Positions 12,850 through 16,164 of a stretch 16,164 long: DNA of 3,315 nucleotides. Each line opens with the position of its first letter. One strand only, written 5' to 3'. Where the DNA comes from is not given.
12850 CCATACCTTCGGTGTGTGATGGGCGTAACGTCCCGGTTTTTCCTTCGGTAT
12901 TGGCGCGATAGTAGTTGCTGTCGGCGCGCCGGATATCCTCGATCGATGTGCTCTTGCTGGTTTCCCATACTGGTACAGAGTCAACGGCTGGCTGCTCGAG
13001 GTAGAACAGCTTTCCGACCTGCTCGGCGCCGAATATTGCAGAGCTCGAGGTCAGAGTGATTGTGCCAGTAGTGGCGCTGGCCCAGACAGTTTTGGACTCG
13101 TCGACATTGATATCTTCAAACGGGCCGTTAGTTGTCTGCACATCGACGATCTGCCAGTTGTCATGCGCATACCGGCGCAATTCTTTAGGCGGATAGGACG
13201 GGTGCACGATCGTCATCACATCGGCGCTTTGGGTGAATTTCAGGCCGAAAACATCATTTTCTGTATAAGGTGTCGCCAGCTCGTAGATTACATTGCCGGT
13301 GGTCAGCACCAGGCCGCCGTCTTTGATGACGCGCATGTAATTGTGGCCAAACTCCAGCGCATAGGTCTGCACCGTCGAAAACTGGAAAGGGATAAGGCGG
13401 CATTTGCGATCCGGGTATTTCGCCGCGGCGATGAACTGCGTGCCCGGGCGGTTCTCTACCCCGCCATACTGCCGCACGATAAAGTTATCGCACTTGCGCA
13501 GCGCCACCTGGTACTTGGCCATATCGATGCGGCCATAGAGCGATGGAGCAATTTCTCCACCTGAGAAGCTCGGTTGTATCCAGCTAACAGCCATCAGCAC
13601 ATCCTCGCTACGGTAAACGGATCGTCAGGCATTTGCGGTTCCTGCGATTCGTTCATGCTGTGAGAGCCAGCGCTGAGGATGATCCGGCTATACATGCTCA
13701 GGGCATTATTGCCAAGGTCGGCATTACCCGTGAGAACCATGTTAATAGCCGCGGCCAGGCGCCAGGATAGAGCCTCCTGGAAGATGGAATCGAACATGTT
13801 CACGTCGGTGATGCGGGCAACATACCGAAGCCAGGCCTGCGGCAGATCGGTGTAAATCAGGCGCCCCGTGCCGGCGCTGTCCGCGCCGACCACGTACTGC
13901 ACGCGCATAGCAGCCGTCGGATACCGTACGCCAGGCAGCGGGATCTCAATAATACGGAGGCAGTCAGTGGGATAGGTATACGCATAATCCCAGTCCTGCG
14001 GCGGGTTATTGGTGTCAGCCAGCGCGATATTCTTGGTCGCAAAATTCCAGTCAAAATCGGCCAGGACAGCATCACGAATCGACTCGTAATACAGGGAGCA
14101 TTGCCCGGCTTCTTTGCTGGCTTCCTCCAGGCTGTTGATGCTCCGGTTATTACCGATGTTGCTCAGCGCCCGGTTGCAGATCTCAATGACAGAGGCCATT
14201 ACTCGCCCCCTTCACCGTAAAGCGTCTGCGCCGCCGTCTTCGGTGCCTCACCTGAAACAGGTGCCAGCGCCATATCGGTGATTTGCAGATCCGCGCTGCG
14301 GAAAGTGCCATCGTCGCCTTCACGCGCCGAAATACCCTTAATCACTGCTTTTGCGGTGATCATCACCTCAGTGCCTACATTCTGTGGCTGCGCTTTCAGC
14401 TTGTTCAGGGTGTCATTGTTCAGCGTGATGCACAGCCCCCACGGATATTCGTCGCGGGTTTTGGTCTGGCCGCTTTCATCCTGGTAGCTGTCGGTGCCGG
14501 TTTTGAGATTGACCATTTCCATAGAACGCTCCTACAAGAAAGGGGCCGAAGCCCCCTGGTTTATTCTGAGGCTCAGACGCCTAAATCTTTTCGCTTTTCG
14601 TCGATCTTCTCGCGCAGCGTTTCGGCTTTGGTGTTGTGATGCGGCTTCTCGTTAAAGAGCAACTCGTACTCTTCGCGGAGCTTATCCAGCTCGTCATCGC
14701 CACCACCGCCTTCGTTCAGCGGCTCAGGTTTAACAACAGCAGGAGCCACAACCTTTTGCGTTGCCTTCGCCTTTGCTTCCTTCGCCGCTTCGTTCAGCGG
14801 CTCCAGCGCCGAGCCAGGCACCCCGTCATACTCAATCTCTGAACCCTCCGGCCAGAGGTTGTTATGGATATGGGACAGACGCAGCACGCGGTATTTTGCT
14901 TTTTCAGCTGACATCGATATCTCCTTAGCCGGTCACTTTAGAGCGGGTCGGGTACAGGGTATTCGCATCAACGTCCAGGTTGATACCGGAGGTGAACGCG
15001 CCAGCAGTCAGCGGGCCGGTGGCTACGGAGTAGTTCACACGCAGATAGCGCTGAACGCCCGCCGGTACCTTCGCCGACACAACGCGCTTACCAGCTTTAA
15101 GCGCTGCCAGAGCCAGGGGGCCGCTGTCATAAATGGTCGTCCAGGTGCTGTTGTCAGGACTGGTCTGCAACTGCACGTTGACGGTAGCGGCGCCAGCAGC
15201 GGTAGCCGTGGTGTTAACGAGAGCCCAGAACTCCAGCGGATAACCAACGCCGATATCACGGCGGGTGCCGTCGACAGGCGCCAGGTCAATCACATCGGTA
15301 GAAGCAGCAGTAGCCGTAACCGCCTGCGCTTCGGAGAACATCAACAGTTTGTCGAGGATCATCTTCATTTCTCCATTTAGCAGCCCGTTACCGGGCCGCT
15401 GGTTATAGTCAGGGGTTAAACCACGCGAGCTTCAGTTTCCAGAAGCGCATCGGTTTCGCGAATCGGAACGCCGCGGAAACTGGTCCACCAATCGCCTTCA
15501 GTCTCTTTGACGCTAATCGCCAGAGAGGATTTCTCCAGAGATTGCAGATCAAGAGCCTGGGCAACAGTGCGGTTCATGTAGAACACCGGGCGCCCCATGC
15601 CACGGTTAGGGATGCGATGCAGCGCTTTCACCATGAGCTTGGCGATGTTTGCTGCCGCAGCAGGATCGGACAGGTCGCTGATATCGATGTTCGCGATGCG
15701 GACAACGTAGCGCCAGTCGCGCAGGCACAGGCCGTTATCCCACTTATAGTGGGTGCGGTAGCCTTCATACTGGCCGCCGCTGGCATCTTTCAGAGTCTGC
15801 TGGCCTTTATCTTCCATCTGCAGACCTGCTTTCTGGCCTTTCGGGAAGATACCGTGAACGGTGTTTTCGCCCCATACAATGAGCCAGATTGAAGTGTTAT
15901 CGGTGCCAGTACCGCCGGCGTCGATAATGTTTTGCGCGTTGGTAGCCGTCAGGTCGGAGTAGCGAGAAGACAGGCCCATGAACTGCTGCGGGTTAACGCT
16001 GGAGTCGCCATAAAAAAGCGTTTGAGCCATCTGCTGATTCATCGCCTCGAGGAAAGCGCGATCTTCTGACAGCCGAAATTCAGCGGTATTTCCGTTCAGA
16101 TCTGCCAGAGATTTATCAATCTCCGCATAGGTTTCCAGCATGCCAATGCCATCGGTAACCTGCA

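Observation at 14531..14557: Hairpin plus T-tract between the head genes and the tail genes, resembling T7 terminator T-phi in position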

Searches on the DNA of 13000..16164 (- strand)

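Call 6: search_dna_similar(query=window:13000-16164:-, collection=phages, mode=near, max_rows=25)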
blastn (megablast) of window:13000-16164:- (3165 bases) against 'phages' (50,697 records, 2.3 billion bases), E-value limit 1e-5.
Records with a match: 22; places in all: 23; records where one place covers at least 80% of the query: 19.
Best place of each record, by identity: 95-99% 1; 60-80% 21.
By first word of the organism name: Escherichia 14; Enterobacter 3; Salmonella 3; Klebsiella 1; phage 1.
By host as written in the record: - 4; Escherichia coli O157:H7 4; Salmonella enterica subsp. enterica serovar Heidelberg 3; Enterobacter sp. CT7 2; Escherichia coli 2; Escherichia coli O103:H25 strain NIPH-11060424/NVH-734 2; Klebsiella pneumoniae ST11-OXA245 1; Escherichia coli strain A11-1675 serogroup O146:H21 1; and 3 more.
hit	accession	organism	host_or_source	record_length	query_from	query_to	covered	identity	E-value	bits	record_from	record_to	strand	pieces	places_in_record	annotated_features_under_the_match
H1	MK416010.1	Klebsiella phage ST11-OXA245phi3.2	Klebsiella pneumoniae ST11-OXA245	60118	1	3165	100%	96.9%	0e+0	5295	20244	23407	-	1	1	capsid superfamily protein | hypothetical protein (x5)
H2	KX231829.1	Enterobacter phage Tyrion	Enterobacter sp. CT7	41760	3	3165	100%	78.3%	0e+0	2012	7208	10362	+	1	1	putative major capsid protein | putative adaptor protein | putative head closure protein | hypothetical protein (x3) | ribosome_binding_site (x5)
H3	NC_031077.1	Enterobacter phage Tyrion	Enterobacter sp. CT7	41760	3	3165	100%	78.3%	0e+0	2012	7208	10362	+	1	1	major head protein | tail protein (x2) | hypothetical protein (x3) | ribosome_binding_site (x5)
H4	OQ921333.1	Escherichia phage vB_EcoP_PAS61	Escherichia coli strain A11-1675 ...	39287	1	3163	100%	76.5%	0e+0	1701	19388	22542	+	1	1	hypothetical protein (x6)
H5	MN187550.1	Escherichia phage phiv142-3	Escherichia coli DE142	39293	1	3163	100%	76.5%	0e+0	1701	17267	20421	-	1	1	hypothetical protein (x6)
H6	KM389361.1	Escherichia phage Phi05_1387 B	-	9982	1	3163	100%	76.5%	0e+0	1690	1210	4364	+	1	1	record has no annotation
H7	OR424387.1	Escherichia phage HEMP4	Escherichia coli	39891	1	3163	100%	76.4%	0e+0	1674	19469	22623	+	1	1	record has no annotation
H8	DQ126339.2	Escherichia phage phiV10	Escherichia coli O157:H7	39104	1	3163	100%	76.3%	0e+0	1668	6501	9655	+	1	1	hypothetical protein (x6)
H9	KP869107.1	Escherichia coli O157 typing phage 9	Escherichia coli O157:H7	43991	1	3163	100%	76.3%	0e+0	1668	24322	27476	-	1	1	hypothetical protein (x6)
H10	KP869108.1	Escherichia coli O157 typing phage 10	Escherichia coli O157:H7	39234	1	3163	100%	76.3%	0e+0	1668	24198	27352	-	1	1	hypothetical protein (x6)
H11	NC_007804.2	Escherichia phage phiV10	Escherichia coli O157:H7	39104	1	3163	100%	76.3%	0e+0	1668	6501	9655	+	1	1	major head protein | tail protein (x2) | hypothetical protein (x3)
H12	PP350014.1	phage PH444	-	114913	3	3163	100%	76.3%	0e+0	1664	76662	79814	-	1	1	record has no annotation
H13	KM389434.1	Escherichia phage Phi05_1999 B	-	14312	1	3163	100%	76.1%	0e+0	1613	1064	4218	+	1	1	record has no annotation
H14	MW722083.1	Escherichia phage vB_EcoP_ZX5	Escherichia coli YO1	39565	1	3163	96%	77.5%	0e+0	1811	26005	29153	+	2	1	major capsid protein | hypothetical protein (x5)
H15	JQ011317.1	Escherichia phage TL-2011b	Escherichia coli O103:H25 strain ...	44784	1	3070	97%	76.6%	0e+0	1657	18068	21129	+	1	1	hypothetical protein (x6)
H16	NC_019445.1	Escherichia phage TL-2011b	Escherichia coli O103:H25 strain ...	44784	1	3070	97%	76.6%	0e+0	1657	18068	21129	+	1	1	major head protein | tail protein (x2) | hypothetical protein (x3)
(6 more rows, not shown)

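Call 7: search_dna_similar(query=window:14300-14800:-, collection=phages, mode=distant, max_rows=60)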
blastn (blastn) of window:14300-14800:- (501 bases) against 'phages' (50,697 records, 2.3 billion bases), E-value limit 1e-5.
Records with a match: 22; places in all: 22; records where one place covers at least 80% of the query: 1.
Best place of each record, by identity: 95-99% 1; 80-90% 13; 60-80% 8.
By first word of the organism name: Escherichia 14; Enterobacter 3; Salmonella 3; Klebsiella 1; phage 1.
By host as written in the record: - 4; Escherichia coli O157:H7 4; Salmonella enterica subsp. enterica serovar Heidelberg 3; Escherichia coli 2; Enterobacter sp. CT7 2; Escherichia coli O103:H25 strain NIPH-11060424/NVH-734 2; Klebsiella pneumoniae ST11-OXA245 1; Escherichia coli YO1 1; and 3 more.
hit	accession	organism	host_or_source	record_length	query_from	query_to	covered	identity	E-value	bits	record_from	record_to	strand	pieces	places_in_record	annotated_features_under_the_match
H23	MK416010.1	Klebsiella phage ST11-OXA245phi3.2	Klebsiella pneumoniae ST11-OXA245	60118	1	501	100%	98.6%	0e+0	869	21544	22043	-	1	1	hypothetical protein (x2)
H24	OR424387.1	Escherichia phage HEMP4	Escherichia coli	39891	103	494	78%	79.4%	5e-90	337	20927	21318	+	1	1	record has no annotation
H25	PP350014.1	phage PH444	-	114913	103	493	78%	79.1%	2e-88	331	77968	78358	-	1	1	record has no annotation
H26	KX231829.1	Enterobacter phage Tyrion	Enterobacter sp. CT7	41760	103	494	78%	78.9%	2e-87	328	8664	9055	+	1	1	hypothetical protein (x2) | ribosome_binding_site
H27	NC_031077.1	Enterobacter phage Tyrion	Enterobacter sp. CT7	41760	103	494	78%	78.9%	2e-87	328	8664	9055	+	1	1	hypothetical protein (x2) | ribosome_binding_site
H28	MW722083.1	Escherichia phage vB_EcoP_ZX5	Escherichia coli YO1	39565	103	461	72%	81.9%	7e-94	350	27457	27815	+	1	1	hypothetical protein (x2)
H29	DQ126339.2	Escherichia phage phiV10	Escherichia coli O157:H7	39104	103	461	72%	81.7%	9e-93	345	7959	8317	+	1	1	hypothetical protein (x2)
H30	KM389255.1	Escherichia phage Phi05_2388 B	-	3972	103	461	72%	81.7%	9e-93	345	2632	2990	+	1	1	record has no annotation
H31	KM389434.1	Escherichia phage Phi05_1999 B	-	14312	103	461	72%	81.7%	9e-93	345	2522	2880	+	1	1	record has no annotation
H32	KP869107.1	Escherichia coli O157 typing phage 9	Escherichia coli O157:H7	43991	103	461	72%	81.7%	9e-93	345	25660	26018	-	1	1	hypothetical protein (x2)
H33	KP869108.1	Escherichia coli O157 typing phage 10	Escherichia coli O157:H7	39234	103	461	72%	81.7%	9e-93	345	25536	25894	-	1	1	hypothetical protein (x2)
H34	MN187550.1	Escherichia phage phiv142-3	Escherichia coli DE142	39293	103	461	72%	81.7%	9e-93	345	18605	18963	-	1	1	hypothetical protein (x2)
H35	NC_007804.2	Escherichia phage phiV10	Escherichia coli O157:H7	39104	103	461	72%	81.7%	9e-93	345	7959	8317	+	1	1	hypothetical protein (x2)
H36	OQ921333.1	Escherichia phage vB_EcoP_PAS61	Escherichia coli strain A11-1675 ...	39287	103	461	72%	81.7%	9e-93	345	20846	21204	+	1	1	hypothetical protein (x2)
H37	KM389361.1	Escherichia phage Phi05_1387 B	-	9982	103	461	72%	81.4%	4e-91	341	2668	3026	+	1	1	record has no annotation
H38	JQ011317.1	Escherichia phage TL-2011b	Escherichia coli O103:H25 strain ...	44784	103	461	72%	81.1%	5e-90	336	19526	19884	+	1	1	hypothetical protein (x2)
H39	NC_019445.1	Escherichia phage TL-2011b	Escherichia coli O103:H25 strain ...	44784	103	461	72%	81.1%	5e-90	336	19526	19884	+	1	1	hypothetical protein (x2)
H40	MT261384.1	Salmonella virus PAT1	Salmonella enterica subsp. enterica ...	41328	175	455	56%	74.8%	1e-39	168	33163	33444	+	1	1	hypothetical protein (x2)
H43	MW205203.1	Enterobacter phage BUCT554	Enterobacter cloacae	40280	220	483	53%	78.4%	5e-52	210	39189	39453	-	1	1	hypothetical protein (x2)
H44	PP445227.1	Escherichia phage EC.W1-9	Escherichia coli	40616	103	272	34%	84.2%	7e-44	184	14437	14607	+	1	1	hypothetical protein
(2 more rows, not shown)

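Call 10: get_annotated_region(hit=H26, flank=2500)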
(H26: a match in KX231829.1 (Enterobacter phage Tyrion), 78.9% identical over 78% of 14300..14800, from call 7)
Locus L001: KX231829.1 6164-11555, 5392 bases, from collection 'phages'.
description: Enterobacter phage Tyrion, complete genome.
organism: Enterobacter phage Tyrion (NCBI taxid 1864623)
taxonomy: Viruses; Duplodnaviria; Heunggongvirae; Uroviricota; Caudoviricetes; Uetakevirus
host: Enterobacter sp. CT7; source: -; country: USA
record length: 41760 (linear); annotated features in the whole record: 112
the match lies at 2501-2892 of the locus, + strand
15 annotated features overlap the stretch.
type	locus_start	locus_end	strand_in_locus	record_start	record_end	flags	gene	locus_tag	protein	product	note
CDS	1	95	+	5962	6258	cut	-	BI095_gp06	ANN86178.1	hypothetical protein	BI095_gp06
regulatory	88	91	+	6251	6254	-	-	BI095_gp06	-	ribosome_binding_site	-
CDS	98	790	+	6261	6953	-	-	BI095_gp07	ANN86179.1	putative peptidase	BI095_gp07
regulatory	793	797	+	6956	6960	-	-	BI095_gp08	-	ribosome_binding_site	-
CDS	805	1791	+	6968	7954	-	-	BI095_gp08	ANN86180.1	putative major capsid protein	BI095_gp08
regulatory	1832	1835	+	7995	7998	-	-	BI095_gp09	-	ribosome_binding_site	-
CDS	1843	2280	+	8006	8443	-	-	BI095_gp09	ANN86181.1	hypothetical protein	BI095_gp09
regulatory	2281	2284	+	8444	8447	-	-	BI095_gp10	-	ribosome_binding_site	-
CDS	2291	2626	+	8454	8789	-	-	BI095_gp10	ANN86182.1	hypothetical protein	BI095_gp10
regulatory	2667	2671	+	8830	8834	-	-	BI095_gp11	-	ribosome_binding_site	-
CDS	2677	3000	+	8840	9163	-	-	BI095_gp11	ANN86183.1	hypothetical protein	BI095_gp11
regulatory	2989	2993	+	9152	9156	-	-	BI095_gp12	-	ribosome_binding_site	-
CDS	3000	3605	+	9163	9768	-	-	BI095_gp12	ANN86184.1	putative adaptor protein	BI095_gp12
regulatory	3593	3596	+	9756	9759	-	-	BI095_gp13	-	ribosome_binding_site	-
CDS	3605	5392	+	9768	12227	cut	-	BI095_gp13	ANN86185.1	putative head closure protein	BI095_gp13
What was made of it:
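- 14529..14533 (-): Ribosome-binding site AGGAG of the gp10 homologue, 6 nt before the ATG at 14522. Tyrion annotates a ribosome-binding site at the equivalent place (call 10).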

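Call 11: get_annotated_region(hit=H35, flank=2500)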
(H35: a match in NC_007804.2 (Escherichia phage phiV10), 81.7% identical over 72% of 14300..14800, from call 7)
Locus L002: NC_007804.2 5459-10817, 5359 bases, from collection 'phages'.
description: Escherichia phage phiV10, complete genome.
organism: Escherichia phage phiV10 (NCBI taxid 343516)
taxonomy: Viruses; Duplodnaviria; Heunggongvirae; Uroviricota; Caudoviricetes; Uetakevirus; Uetakevirus phiV10
host: Escherichia coli O157:H7; source: -; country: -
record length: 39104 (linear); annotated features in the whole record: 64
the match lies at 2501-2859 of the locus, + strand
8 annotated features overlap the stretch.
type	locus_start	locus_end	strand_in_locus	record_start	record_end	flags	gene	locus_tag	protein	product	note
CDS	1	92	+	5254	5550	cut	-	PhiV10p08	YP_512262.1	hypothetical protein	similar to hypothetical protein epsilon15p05 from Enterobacteria phage epsilon15, Accession Number NP_848213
CDS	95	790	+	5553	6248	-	-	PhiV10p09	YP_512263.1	protease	similar to epsilon15p06 from Enterobacteria phage epsilon15, Accession Number NP_848214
CDS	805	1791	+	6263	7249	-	-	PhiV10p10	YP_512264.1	major head protein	similar to hypothetical protein gp8 from Burkholderia cepacia complex phage BcepC6B, Accession Number YP_024928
CDS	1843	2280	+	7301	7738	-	-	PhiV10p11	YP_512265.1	hypothetical protein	similar to hypothetical protein Bbp16 from Bordetella phage BPP-1, Accession Number NP_958685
CDS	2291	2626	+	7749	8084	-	-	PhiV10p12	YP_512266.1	hypothetical protein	similar to hypothetical protein epsilon15p09 from Enterobacteria phage epsilon15, Accession Number NP_848217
CDS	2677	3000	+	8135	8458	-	-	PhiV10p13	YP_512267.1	hypothetical protein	similar to hypothetical protein epsilon15p10 from Enterobacteria phage epsilon15, Accession Number NP_848218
CDS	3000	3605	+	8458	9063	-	-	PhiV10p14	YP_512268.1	tail protein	similar to hypothetical protein epsilon15p11 from Enterobacteria phage epsilon15, Accession Number NP_848219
CDS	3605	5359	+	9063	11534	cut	-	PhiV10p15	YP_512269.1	tail protein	similar to hypothetical protein epsilon15p12 from Enterobacteria phage epsilon15, Accession Number NP_848220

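Call 12: get_annotated_region(hit=H23, flank=2500)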
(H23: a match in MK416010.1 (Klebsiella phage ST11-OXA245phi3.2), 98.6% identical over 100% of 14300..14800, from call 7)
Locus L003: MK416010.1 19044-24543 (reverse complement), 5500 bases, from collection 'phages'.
description: Klebsiella phage ST11-OXA245phi3.2, complete genome.
organism: Klebsiella phage ST11-OXA245phi3.2 (NCBI taxid 2510477)
taxonomy: Viruses; Duplodnaviria; Heunggongvirae; Uroviricota; Caudoviricetes
host: Klebsiella pneumoniae ST11-OXA245; source: -; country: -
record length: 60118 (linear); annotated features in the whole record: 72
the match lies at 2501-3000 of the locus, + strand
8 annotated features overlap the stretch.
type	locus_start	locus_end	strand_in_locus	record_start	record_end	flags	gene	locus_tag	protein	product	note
CDS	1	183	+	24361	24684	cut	-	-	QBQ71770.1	phenylalanyl-tRNA synthetase subunit beta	-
CDS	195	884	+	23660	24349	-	-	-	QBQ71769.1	peptidase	-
CDS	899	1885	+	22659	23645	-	-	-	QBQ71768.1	capsid superfamily protein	-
CDS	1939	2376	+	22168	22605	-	-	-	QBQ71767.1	hypothetical protein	-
CDS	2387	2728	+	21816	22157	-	-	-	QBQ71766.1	hypothetical protein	-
CDS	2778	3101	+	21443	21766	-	-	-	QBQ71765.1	hypothetical protein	-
CDS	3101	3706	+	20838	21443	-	-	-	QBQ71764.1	hypothetical protein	-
CDS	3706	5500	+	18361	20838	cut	-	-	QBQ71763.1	hypothetical protein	-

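Call 14: get_annotated_region(hit=H24, flank=2500)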
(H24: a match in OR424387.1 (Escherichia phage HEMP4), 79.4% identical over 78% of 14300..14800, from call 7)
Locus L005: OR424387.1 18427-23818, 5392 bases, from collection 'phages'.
description: UNVERIFIED_ORG: Escherichia phage HEMP4, complete genome.
organism: Escherichia phage HEMP4 (NCBI taxid 3077115)
taxonomy: Viruses; Duplodnaviria; Heunggongvirae; Uroviricota; Caudoviricetes
host: Escherichia coli; source: -; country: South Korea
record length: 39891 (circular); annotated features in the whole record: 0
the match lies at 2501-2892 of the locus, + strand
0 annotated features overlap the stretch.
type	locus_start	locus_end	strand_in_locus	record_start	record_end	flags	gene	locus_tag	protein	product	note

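Call 15: get_annotated_region(hit=H25, flank=2500)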
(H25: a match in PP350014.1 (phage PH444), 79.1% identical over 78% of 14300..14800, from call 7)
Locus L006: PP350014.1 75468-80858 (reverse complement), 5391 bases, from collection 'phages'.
description: UNVERIFIED_ORG: Phage PH444, complete genome.
organism: phage PH444 (NCBI taxid 3126104)
taxonomy: Viruses; Duplodnaviria; Heunggongvirae; Uroviricota; Caudoviricetes
host: -; source: -; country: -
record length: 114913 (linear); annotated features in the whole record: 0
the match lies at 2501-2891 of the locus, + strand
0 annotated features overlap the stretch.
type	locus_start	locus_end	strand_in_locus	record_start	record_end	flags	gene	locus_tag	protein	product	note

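Call 16: get_annotated_region(hit=H28, flank=2500)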
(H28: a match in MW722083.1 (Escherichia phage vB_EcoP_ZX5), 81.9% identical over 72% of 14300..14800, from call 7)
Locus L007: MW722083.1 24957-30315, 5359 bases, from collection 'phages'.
description: Escherichia phage vB_EcoP_ZX5, complete genome.
organism: Escherichia phage vB_EcoP_ZX5 (NCBI taxid 2820396)
taxonomy: Viruses; Duplodnaviria; Heunggongvirae; Uroviricota; Caudoviricetes; Uetakevirus
host: Escherichia coli YO1; source: feces; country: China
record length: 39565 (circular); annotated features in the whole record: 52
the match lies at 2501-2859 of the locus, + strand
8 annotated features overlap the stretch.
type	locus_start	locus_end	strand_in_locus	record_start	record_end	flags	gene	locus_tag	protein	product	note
CDS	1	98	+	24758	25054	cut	-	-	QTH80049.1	hypothetical protein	-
CDS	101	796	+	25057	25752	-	-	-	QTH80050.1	peptidase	-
CDS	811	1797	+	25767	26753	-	-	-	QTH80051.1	major capsid protein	-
CDS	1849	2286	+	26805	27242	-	-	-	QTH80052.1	hypothetical protein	-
CDS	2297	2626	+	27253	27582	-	-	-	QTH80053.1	hypothetical protein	-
CDS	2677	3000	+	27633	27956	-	-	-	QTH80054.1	hypothetical protein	-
CDS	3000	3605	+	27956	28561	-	-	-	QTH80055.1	hypothetical protein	-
CDS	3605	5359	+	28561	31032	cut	-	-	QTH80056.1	hypothetical protein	-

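Call 17: get_annotated_region(hit=H39, flank=2500)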
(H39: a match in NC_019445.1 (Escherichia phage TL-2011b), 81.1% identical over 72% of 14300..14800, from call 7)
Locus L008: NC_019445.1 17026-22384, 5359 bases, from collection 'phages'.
description: Escherichia phage TL-2011b, complete genome.
organism: Escherichia phage TL-2011b (NCBI taxid 1124654)
taxonomy: Viruses; Duplodnaviria; Heunggongvirae; Uroviricota; Caudoviricetes
host: Escherichia coli O103:H25 strain NIPH-11060424/NVH-734; source: patient with HUS during an EHEC outbreak; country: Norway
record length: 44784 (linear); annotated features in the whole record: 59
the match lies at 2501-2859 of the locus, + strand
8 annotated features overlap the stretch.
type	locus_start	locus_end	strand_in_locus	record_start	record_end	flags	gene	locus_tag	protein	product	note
CDS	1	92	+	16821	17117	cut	-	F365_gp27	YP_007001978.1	hypothetical protein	-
CDS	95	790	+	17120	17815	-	-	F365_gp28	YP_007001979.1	protease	-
CDS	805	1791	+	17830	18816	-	-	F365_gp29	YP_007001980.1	major head protein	-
CDS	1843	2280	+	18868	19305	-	-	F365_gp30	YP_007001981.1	hypothetical protein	-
CDS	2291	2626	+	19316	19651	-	-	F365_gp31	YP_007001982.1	hypothetical protein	-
CDS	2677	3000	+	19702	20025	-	-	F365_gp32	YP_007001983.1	hypothetical protein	-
CDS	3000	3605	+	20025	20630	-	-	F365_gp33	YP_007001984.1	tail protein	-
CDS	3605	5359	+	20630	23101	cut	-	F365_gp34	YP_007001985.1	tail protein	-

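Call 18: get_annotated_region(hit=H40, flank=2500)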
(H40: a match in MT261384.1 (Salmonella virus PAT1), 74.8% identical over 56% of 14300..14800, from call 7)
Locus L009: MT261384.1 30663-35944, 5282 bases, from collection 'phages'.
description: Salmonella virus PAT1, complete genome.
organism: Salmonella virus PAT1 (NCBI taxid 2723763)
taxonomy: Viruses; Duplodnaviria; Heunggongvirae; Uroviricota; Caudoviricetes; Uetakevirus
host: Salmonella enterica subsp. enterica serovar Heidelberg; source: feces of poultry; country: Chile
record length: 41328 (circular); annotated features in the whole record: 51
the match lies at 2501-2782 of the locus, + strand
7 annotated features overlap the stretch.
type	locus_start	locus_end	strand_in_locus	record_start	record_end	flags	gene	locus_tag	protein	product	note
CDS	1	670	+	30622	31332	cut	-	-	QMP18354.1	putative endoprotease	putative endoprotease STM2005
CDS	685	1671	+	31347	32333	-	-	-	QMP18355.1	hypothetical protein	Bacteriophage FIG00465642: hypothetical protein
CDS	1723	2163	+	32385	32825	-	-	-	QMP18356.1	hypothetical protein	FIG00641850: hypothetical protein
CDS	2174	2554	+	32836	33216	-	-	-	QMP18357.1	hypothetical protein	FIG00640468: hypothetical protein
CDS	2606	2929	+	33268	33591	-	-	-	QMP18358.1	hypothetical protein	FIG00639781: hypothetical protein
CDS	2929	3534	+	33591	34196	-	-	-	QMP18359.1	hypothetical protein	Bacteriophage FIG00948992: hypothetical protein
CDS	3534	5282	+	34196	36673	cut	-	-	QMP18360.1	hypothetical protein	Bacteriophage FIG00948527: hypothetical protein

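Call 19: get_annotated_region(hit=H43, flank=2500)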
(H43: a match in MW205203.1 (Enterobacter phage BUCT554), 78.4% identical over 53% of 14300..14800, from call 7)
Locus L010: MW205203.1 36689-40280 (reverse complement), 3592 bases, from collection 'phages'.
description: Enterobacter phage BUCT554, complete genome.
organism: Enterobacter phage BUCT554 (NCBI taxid 2805859)
taxonomy: Viruses; Duplodnaviria; Heunggongvirae; Uroviricota; Caudoviricetes; Uetakevirus
host: Enterobacter cloacae; source: tissue fluid; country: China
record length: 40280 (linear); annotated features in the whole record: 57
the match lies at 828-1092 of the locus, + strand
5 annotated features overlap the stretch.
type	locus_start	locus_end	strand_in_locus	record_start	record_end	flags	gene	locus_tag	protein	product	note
CDS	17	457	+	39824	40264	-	-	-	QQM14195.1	major capsid protein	-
CDS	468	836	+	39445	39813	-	-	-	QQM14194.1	hypothetical protein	-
CDS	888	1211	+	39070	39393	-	-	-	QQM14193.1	hypothetical protein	-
CDS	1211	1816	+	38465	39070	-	-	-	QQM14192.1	hypothetical protein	-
CDS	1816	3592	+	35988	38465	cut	-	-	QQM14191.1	hypothetical protein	-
